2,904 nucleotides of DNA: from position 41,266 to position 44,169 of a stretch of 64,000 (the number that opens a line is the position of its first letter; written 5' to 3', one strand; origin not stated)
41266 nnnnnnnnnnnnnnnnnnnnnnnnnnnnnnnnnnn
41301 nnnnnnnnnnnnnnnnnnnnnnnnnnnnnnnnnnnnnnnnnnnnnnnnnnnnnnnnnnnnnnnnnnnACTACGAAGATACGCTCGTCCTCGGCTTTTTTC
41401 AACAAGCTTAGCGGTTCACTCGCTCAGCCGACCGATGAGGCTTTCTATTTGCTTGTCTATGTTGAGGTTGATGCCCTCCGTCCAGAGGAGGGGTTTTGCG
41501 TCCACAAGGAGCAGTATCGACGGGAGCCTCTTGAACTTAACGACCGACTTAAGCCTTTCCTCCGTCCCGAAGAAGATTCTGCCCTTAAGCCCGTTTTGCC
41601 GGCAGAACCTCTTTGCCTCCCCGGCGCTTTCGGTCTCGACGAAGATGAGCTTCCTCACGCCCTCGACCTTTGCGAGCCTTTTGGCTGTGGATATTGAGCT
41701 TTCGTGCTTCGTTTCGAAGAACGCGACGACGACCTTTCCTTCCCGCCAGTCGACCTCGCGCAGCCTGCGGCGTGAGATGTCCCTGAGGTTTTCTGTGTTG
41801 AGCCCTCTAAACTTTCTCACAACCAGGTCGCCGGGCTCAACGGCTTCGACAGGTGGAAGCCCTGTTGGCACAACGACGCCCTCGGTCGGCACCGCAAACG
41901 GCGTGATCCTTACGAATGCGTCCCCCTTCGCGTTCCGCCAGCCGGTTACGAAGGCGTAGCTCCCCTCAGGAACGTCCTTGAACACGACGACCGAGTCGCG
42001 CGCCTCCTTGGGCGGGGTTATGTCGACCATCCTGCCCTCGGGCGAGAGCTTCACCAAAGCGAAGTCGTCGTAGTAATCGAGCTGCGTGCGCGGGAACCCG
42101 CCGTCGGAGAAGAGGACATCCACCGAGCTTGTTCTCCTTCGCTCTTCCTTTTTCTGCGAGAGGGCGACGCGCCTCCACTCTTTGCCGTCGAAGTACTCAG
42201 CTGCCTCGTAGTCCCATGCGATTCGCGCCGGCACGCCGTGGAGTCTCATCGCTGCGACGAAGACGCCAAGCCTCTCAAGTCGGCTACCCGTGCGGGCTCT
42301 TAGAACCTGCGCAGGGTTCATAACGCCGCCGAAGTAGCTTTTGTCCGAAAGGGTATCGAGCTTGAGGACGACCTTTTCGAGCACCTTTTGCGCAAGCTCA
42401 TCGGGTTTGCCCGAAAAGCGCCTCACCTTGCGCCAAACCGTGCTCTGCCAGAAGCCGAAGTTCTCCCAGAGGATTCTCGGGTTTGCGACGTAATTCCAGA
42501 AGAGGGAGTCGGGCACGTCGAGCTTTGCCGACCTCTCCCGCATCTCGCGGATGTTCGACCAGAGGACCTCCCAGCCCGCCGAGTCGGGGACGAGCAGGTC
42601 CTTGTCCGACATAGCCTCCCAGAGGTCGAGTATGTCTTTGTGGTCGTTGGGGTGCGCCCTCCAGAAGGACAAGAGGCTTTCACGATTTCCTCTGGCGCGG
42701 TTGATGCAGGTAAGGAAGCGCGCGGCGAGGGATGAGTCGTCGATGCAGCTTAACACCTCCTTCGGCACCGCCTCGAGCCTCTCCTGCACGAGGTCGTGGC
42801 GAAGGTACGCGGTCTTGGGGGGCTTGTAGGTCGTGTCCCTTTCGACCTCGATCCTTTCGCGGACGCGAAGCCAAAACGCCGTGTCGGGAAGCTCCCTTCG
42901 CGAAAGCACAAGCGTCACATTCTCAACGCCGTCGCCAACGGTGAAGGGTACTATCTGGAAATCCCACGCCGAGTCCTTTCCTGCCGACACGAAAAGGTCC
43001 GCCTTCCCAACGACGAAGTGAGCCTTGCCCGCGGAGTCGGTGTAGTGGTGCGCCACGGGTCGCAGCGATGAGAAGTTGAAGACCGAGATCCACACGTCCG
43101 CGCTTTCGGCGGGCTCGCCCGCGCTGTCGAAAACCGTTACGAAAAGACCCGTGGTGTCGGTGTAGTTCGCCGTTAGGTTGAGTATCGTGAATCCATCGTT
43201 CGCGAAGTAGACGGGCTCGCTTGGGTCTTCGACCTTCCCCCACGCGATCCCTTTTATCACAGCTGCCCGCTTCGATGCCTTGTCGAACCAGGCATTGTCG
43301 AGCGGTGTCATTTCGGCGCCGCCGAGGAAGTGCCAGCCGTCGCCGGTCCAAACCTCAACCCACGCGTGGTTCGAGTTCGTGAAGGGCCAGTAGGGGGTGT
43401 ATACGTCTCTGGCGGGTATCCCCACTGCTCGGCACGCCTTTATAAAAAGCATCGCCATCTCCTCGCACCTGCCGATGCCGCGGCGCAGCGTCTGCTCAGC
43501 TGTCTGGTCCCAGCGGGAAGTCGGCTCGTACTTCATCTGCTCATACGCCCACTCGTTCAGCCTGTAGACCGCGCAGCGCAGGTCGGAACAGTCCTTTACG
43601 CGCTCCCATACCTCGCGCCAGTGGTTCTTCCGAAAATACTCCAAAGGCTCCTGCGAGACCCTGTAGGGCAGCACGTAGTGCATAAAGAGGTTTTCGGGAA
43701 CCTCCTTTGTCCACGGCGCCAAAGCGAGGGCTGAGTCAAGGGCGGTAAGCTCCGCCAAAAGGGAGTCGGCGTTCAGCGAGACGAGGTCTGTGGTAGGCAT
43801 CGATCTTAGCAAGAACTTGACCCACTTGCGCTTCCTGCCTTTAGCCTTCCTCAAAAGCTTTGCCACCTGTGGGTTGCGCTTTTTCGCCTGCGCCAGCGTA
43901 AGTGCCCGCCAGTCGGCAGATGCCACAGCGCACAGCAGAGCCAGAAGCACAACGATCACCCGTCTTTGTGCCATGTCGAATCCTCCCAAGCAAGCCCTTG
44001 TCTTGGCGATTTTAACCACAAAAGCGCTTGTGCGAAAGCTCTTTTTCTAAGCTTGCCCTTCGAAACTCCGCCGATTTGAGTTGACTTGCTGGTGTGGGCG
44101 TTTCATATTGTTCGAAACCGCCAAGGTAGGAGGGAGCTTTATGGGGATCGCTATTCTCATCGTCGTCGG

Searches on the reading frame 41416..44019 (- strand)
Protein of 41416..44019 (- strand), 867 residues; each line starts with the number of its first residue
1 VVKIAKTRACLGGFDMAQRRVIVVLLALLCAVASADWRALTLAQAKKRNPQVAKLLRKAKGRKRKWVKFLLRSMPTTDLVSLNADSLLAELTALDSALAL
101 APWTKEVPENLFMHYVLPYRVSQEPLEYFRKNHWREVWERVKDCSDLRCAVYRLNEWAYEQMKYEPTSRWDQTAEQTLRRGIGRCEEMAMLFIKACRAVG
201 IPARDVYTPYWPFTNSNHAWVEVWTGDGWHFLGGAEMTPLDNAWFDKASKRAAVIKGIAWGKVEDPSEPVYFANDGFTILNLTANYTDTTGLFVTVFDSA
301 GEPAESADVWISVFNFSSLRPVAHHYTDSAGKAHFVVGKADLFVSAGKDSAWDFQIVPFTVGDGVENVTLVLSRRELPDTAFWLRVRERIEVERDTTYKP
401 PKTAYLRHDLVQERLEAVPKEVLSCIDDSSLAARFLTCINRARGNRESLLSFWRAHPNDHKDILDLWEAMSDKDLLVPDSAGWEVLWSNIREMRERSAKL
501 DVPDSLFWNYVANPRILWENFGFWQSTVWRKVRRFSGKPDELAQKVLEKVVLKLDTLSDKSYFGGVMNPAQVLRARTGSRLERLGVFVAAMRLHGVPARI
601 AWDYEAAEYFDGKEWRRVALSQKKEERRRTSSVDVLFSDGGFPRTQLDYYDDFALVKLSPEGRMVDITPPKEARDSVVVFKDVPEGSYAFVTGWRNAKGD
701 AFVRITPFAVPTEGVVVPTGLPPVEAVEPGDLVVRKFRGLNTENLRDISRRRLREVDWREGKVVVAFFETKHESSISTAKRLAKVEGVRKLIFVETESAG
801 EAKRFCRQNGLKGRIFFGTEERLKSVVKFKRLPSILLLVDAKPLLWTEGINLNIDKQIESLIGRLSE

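Call 22: search_protein_families(library=pfam, proteins=[window:41416-44019:-], max_evalue=0.001)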
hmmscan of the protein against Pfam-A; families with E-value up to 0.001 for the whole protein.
window:41416-44019:- (867 aa): 1 family
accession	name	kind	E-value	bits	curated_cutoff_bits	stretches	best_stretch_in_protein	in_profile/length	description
PF01841.26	Transglut_core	-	6.1e-29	100.9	23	2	142-229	9-103/108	Transglutaminase-like superfamily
